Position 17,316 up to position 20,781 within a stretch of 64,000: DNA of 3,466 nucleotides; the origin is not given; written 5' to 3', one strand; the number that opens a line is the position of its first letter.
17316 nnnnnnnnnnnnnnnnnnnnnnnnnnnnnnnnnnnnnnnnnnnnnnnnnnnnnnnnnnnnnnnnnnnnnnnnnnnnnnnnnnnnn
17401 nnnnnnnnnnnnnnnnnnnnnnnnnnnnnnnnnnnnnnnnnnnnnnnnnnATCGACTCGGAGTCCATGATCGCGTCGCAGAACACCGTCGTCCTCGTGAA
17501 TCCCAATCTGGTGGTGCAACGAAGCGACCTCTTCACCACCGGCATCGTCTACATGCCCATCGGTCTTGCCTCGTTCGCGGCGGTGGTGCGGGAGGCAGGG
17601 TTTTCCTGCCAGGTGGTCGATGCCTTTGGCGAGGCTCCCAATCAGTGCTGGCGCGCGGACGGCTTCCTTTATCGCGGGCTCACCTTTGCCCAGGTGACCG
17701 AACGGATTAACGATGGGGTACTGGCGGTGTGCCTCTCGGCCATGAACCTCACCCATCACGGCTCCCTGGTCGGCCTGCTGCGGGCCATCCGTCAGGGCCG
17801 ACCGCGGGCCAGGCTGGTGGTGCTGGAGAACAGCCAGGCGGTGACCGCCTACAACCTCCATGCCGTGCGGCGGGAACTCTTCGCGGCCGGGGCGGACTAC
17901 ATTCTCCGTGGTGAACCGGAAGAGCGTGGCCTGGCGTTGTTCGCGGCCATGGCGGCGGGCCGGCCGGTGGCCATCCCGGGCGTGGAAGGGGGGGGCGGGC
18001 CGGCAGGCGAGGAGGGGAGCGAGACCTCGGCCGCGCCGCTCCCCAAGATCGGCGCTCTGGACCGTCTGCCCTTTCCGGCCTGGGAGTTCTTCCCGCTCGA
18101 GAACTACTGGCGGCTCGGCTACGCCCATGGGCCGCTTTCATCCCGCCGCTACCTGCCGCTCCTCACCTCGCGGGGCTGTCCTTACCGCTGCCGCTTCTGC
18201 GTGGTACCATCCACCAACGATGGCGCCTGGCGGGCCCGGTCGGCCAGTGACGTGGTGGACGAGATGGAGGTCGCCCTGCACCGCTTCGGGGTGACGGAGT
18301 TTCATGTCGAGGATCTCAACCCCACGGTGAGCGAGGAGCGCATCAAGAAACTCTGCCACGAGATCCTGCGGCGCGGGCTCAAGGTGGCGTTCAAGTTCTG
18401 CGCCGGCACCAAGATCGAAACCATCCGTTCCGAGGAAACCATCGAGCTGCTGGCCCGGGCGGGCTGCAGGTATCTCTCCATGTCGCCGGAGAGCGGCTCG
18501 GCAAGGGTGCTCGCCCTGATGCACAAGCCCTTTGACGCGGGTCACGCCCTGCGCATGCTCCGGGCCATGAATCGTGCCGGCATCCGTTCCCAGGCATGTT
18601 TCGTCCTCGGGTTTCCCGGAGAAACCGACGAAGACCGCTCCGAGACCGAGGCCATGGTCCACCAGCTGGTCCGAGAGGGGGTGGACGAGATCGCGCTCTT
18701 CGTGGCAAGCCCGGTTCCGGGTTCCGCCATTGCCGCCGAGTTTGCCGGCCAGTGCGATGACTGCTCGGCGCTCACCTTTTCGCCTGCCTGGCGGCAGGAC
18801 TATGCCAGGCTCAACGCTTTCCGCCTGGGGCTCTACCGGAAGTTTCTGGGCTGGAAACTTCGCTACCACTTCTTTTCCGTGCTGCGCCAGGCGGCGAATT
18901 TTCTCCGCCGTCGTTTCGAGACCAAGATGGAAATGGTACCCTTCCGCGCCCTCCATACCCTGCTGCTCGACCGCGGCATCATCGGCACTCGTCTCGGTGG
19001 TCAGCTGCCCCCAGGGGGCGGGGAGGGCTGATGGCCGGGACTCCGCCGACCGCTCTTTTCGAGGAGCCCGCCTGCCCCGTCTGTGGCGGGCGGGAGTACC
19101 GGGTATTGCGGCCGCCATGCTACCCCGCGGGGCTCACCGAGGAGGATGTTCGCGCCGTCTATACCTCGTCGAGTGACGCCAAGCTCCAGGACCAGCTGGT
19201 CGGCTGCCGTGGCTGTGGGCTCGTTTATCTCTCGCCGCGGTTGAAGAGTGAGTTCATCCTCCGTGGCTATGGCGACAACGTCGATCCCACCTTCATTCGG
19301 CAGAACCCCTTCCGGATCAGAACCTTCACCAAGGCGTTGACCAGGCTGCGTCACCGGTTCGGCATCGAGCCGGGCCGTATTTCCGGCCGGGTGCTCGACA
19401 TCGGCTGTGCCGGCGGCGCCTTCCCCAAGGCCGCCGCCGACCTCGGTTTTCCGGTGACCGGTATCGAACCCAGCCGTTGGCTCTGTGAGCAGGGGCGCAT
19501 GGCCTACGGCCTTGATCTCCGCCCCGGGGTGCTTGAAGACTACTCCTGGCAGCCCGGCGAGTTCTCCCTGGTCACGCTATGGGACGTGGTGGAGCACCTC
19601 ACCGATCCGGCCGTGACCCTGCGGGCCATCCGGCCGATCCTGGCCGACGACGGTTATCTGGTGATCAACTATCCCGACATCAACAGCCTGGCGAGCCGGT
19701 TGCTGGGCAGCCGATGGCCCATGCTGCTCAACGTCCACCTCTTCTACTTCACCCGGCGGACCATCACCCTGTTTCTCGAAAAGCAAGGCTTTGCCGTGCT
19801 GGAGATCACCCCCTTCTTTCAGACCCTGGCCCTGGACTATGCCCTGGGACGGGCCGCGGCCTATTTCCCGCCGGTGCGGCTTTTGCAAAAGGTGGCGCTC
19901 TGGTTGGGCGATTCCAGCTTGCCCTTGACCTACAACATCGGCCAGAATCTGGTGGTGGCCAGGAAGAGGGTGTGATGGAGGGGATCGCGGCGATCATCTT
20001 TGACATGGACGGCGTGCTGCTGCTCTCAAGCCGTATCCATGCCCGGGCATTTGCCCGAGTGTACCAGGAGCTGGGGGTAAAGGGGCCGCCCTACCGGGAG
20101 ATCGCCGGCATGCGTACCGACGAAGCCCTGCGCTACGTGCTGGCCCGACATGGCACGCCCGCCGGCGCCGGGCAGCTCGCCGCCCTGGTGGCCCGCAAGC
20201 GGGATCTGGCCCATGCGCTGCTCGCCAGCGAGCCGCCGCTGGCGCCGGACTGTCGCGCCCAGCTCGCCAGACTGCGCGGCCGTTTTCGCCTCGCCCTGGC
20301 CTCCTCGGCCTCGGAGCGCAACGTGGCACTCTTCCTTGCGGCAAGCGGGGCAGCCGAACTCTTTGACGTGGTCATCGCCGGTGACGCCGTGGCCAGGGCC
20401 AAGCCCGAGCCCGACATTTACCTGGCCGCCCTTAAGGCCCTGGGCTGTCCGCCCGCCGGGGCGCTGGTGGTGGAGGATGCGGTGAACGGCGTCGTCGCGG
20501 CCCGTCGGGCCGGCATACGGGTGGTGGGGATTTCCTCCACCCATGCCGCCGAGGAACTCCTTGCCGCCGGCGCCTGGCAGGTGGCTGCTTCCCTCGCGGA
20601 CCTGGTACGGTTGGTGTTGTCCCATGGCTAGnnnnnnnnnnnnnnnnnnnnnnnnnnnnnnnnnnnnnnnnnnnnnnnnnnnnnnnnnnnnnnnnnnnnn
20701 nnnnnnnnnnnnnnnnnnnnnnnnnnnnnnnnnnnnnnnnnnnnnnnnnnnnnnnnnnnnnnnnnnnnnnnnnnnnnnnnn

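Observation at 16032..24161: Seven translationally coupled genes form an envelope-modification operon of unknown product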

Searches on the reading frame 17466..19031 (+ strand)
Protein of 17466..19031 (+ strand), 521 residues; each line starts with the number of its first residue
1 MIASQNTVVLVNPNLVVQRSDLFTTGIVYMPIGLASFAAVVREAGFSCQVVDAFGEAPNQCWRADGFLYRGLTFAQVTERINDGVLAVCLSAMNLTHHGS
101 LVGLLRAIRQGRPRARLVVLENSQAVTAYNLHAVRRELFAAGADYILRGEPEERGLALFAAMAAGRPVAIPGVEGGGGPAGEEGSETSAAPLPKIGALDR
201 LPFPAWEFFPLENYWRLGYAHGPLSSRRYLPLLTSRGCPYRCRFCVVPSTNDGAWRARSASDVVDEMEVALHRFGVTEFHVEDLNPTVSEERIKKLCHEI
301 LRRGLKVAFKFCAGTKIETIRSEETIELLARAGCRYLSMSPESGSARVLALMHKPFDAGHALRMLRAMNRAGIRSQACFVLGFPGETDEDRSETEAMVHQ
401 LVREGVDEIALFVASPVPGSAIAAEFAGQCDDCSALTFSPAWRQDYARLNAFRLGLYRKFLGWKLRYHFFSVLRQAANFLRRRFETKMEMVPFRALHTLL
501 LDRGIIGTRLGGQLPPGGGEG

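Call 4: search_protein_families(library=pfam, proteins=[window:17466-19031:+], max_evalue=0.01)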
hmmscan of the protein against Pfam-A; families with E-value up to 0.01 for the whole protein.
window:17466-19031:+ (521 aa): 2 families
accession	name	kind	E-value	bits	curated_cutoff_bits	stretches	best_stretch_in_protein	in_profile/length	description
PF04055.27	Radical_SAM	-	1e-22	81.5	29.5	1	234-394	3-162/166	Radical SAM superfamily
PF02310.24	B12-binding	-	0.00014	22.1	32.1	1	28-119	11-86/121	B12 binding domain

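Call 6: search_protein_families(library=ncbifam, proteins=[window:17466-19031:+], max_evalue=0.001)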
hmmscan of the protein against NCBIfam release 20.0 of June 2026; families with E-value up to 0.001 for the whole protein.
window:17466-19031:+ (521 aa): 25 families
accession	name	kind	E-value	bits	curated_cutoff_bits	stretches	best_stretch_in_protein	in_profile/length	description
NF038361.1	rSAM_Sden_1168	equivalog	3.8e-35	121.5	575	1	27-424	81-471/560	Sden_1168 family B12-binding radical SAM P-methyltransferase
NF050148.1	rSAM_ApyD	equivalog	4e-33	114.7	750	1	14-428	8-395/645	RiPP biosynthesis radical SAM protein ApyD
TIGR02026.1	BchE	equivalog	2.7e-28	99.1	481.35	1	29-399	20-363/497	magnesium-protoporphyrin IX monomethyl ester anaerobic oxidative cyclase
TIGR03471.1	HpnJ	equivalog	1.8e-25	89.8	577.6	1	184-422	155-383/472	hopanoid biosynthesis associated radical SAM protein HpnJ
TIGR04385.1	B12_rSAM_cofa1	equivalog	2e-25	89.9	450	1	234-401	200-364/438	B12 lower ligand biosynthesis radical SAM protein BzaD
TIGR04479.1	bcpD_PhpK_rSAM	subfamily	1.1e-24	86.7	600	1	228-400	240-408/504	PhpK family radical SAM P-methyltransferase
TIGR04013.1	B12_SAM_MJ_1487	hypoth_equivalog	1.5e-20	73.4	251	1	224-425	146-356/382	TIGR04013 family B12-binding domain/radical SAM domain-containing protein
TIGR04072.2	rSAM_ladder_B12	equivalog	2e-19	69.6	360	1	231-399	182-347/443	lipid biosynthesis B12-binding/radical SAM protein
TIGR03975.1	rSAM_ocin_1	subfamily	4.1e-19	68.5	281.85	1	96-401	139-430/606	RiPP maturation radical SAM C-methyltransferase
TIGR04014.1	B12_SAM_MJ_0865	equivalog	1.7e-16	60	360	1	234-433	165-365/434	methyl-coenzyme M reductase glutamine C-methyltransferase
TIGR04428.1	B12_rSAM_trp_MT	equivalog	3.2e-15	55.5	500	1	232-433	219-428/558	tryptophan 2-C-methyltransferase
NF040546.1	rSAM_CUAEP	equivalog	1.3e-12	47.2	500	1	107-422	60-364/468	CUAEP/CCAEP-tail radical SAM (seleno)protein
TIGR01125.1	TIGR01125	equivalog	1.7e-12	47.1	356.95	1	226-425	134-336/432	30S ribosomal protein S12 methylthiotransferase RimO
NF033070.1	rSAM_AprD4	equivalog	4.9e-12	45.5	500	1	193-422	165-386/456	AprD4 family radical SAM diol-dehydratase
TIGR04367.1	HpnR_B12_rSAM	equivalog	5.1e-12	45.1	650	1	17-422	6-369/490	hopanoid C-3 methylase HpnR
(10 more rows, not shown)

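Call 37: search_solved_structures(query=window:17466-19028:+, max_evalue=0.001)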
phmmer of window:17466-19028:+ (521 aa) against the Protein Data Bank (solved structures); distinct sequences matched with E-value up to 0.001: 7.
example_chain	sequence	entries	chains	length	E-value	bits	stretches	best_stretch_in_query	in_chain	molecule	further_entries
9ccb_A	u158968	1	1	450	5.6e-14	54.7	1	233-444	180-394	Radical SAM core domain-containing protein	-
6wte_A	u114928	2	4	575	2.5e-09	39.4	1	232-390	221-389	B12-binding domain-containing protein | Tryptophan-C2-methyltransferase containing B12-binding domain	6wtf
4jc0_A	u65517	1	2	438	6.5e-09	38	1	224-420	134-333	Ribosomal protein S12 methylthiotransferase RimO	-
2qgq_A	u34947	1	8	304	9e-09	37.6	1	227-420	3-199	Protein TM_1862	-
6fd2_B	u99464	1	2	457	7.6e-08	34.5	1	218-422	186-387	Putative apramycin biosynthetic oxidoreductase 4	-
7mjv_A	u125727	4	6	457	6.5e-07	31.4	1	235-421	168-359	tRNA-2-methylthio-N(6)-dimethylallyladenosine synthase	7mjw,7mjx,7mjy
7mjz_A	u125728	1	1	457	6.7e-07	31.4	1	235-420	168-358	tRNA-2-methylthio-N(6)-dimethylallyladenosine synthase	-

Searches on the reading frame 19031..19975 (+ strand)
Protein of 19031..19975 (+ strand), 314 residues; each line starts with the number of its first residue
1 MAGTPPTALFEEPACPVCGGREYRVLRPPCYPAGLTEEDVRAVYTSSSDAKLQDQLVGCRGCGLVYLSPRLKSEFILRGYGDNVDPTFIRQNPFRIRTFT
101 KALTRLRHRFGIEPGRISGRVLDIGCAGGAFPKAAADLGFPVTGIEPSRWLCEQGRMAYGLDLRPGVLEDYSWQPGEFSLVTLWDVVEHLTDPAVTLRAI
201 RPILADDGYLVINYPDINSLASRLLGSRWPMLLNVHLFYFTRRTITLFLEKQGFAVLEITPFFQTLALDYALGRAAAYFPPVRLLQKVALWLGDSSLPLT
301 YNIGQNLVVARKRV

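Call 4: search_protein_families(library=pfam, proteins=[window:19031-19975:+], max_evalue=0.01)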
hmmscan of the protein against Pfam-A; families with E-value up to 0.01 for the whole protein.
window:19031-19975:+ (314 aa): 5 families
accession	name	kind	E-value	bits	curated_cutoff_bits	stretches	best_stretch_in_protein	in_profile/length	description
PF13489.12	Methyltransf_23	-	2.1e-25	89.8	27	1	101-258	7-163/164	Methyltransferase domain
PF08241.18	Methyltransf_11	-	2.1e-10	41.5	21.2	1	122-212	1-95/95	Methyltransferase domain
PF13649.12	Methyltransf_25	-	1.7e-07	32.3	27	1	121-208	1-97/97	Methyltransferase domain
PF08242.18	Methyltransf_12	-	7.9e-07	30.2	30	1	122-210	1-98/98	Methyltransferase domain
PF13847.12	Methyltransf_31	-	1.7e-05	25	27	1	120-216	6-113/145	Methyltransferase domain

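Call 6: search_protein_families(library=ncbifam, proteins=[window:19031-19975:+], max_evalue=0.001)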
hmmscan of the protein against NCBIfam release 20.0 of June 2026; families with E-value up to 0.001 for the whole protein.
window:19031-19975:+ (314 aa): 5 families
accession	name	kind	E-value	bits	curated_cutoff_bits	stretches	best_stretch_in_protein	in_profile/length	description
TIGR01983.1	UbiG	equivalog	2.8e-08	33.3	102.95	1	115-213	46-152/228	bifunctional 2-polyprenyl-6-hydroxyphenol methylase/3-demethylubiquinol 3-O-methyltransferase UbiG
NF045667.1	MTase_DVU1556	equivalog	7e-06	25.6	155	1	118-213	23-120/213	DVU_1556 family methyltransferase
TIGR04345.1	ovoA_Cterm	equivalog_domain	1.4e-05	24.7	170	0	177-214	134-171/242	putative 4-mercaptohistidine N1-methyltransferase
NF043040.1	corrin_prot_MT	hypoth_equivalog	4.2e-05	23.1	180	1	118-213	42-148/216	corrinoid protein-associated methyltransferase CpaM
TIGR00452.1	TIGR00452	equivalog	0.00029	19.8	275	1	120-259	120-267/316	tRNA 5-methoxyuridine(34)/uridine 5-oxyacetic acid(34) synthase CmoB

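Call 81: search_solved_structures(query=window:19031-19972:+, max_evalue=0.00001)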
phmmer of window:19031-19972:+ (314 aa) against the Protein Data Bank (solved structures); distinct sequences matched with E-value up to 0.00001: 1.
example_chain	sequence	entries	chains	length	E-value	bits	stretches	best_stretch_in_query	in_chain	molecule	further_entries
3cc8_A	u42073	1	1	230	1.5e-11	47.5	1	120-260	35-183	Putative methyltransferase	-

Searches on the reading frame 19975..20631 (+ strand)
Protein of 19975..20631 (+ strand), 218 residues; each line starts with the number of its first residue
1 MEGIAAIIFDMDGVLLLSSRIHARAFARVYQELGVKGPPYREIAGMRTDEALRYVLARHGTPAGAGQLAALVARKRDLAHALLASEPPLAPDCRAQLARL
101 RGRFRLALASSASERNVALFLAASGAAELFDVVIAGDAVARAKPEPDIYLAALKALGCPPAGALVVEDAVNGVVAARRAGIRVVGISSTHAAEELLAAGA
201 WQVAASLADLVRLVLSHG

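Call 4: search_protein_families(library=pfam, proteins=[window:19975-20631:+], max_evalue=0.01)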
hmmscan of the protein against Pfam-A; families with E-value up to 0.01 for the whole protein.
window:19975-20631:+ (218 aa): 4 families
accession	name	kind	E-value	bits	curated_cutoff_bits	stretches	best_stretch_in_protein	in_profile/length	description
PF00702.32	Hydrolase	-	1.5e-26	94.4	26.4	1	4-180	1-191/191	haloacid dehalogenase-like hydrolase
PF13419.12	HAD_2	-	7.8e-26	91.7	23.8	1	7-186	1-178/178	Haloacid dehalogenase-like hydrolase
PF13242.12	Hydrolase_like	-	9.8e-07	29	22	1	142-210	3-75/75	HAD-hyrolase-like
PF12710.13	HAD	-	0.00055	20.9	27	1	7-162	1-152/189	haloacid dehalogenase-like hydrolase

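Call 6: search_protein_families(library=ncbifam, proteins=[window:19975-20631:+], max_evalue=0.001)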
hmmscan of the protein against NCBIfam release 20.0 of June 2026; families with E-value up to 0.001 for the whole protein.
window:19975-20631:+ (218 aa): 31 families (the best 25 are shown)
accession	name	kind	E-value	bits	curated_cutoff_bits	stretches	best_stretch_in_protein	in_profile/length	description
TIGR02009.1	PGMB-YQAB-SF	subfamily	8.3e-32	110.9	153.35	1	4-186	1-186/186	beta-phosphoglucomutase family hydrolase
TIGR01990.1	bPGM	equivalog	7.2e-25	88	189.4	1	5-187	2-187/187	beta-phosphoglucomutase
NF008087.0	PRK10826.1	equivalog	8.2e-23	81.2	191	1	3-210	6-215/222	hexitol phosphatase HxpB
TIGR01454.1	AHBA_synth_RP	hypoth_equivalog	1.1e-18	67.7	246.65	1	7-215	1-204/205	AHBA synthesis associated protein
NF008000.0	PRK10725.1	equivalog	2.3e-17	63.7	215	1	5-186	6-185/188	fructose-1-phosphate/6-phosphogluconate phosphatase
TIGR01509.1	HAD-SF-IA-v3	subfamily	4.6e-17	62.6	29.4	1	75-186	52-154/154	HAD-IA family hydrolase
TIGR01449.2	PGP_bact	equivalog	5.7e-17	62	180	1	7-197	1-196/213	phosphoglycolate phosphatase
NF053653.1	InDiPhoBT2121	equivalog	7.4e-17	61.6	245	1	5-211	2-212/216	inorganic diphosphatase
NF009695.0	PRK13222.1-2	equivalog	9.2e-17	61.3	225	1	3-214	5-222/226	phosphoglycolate phosphatase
NF046057.1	bifunc_MtlD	equivalog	2.3e-16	59.4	800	1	97-210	101-215/683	bifunctional mannitol-1-phosphate dehydrogenase/phosphatase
TIGR02253.1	CTE7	subfamily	1.6e-15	57.5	169.75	1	4-193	2-201/221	TIGR02253 family HAD-type hydrolase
NF009804.0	PRK13288.1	equivalog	2.1e-14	53.5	218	1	4-198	3-193/215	pyrophosphatase PpaX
NF009697.0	PRK13222.1-4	equivalog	2.6e-13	49.8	327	1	3-210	6-218/232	phosphoglycolate phosphatase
TIGR03351.1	PhnX-like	hypoth_equivalog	1.1e-12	48.4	218.9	1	6-214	3-219/220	phosphonatase-like hydrolase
TIGR01428.1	HAD_type_II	equivalog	1.3e-11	44.9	125.4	1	39-187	52-191/197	haloacid dehalogenase type II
TIGR01549.1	HAD-SF-IA-v1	subfamily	1.9e-08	34.9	23.3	1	103-180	76-149/149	HAD-IA family hydrolase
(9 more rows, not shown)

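Call 66: search_solved_structures(query=window:19975-20628:+, max_evalue=1e-8, show_alignments=2)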
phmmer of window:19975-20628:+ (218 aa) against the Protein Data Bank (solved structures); distinct sequences matched with E-value up to 1e-8: 34.
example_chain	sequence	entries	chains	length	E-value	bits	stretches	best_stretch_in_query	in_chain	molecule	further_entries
4uar_A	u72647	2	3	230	1.5e-24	90.1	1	4-210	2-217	Protein CbbY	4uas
4uat_A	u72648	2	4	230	7.1e-24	88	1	4-210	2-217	Protein CbbY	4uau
4g9b_A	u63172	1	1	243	6.2e-21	78.4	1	5-196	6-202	Beta-phosphoglucomutase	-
3kbb_A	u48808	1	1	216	4.8e-19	72.2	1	5-202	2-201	Phosphorylated carbohydrates phosphatase TM_1254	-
6hdi_A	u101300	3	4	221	4.9e-17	65.7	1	5-187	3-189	Beta-phosphoglucomutase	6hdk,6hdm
6hdh_A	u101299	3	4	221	6.5e-17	65.2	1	5-187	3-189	Beta-phosphoglucomutase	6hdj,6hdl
1lvh_A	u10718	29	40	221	6.5e-17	65.2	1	5-187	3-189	beta-phosphoglucomutase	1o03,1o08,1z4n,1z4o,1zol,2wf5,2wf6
6h8y_A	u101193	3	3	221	6.8e-17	65.2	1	5-187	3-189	Beta-phosphoglucomutase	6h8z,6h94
5olw_A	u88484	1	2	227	7.2e-17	65.1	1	5-187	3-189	Beta-phosphoglucomutase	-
3fm9_A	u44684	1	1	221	1.3e-16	64.3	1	5-187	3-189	Beta-phosphoglucomutase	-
6i03_A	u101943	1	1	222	3.1e-16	63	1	5-187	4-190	Beta-phosphoglucomutase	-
5ok0_A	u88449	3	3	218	3.1e-16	63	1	5-187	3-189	Beta-phosphoglucomutase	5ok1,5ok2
5ojz_A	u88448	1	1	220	3.2e-16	63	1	5-187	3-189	Beta-phosphoglucomutase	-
6hdf_A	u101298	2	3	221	3.3e-16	63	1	5-187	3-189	Beta-phosphoglucomutase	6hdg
5o6p_A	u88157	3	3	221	3.3e-16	63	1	5-187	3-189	Beta-phosphoglucomutase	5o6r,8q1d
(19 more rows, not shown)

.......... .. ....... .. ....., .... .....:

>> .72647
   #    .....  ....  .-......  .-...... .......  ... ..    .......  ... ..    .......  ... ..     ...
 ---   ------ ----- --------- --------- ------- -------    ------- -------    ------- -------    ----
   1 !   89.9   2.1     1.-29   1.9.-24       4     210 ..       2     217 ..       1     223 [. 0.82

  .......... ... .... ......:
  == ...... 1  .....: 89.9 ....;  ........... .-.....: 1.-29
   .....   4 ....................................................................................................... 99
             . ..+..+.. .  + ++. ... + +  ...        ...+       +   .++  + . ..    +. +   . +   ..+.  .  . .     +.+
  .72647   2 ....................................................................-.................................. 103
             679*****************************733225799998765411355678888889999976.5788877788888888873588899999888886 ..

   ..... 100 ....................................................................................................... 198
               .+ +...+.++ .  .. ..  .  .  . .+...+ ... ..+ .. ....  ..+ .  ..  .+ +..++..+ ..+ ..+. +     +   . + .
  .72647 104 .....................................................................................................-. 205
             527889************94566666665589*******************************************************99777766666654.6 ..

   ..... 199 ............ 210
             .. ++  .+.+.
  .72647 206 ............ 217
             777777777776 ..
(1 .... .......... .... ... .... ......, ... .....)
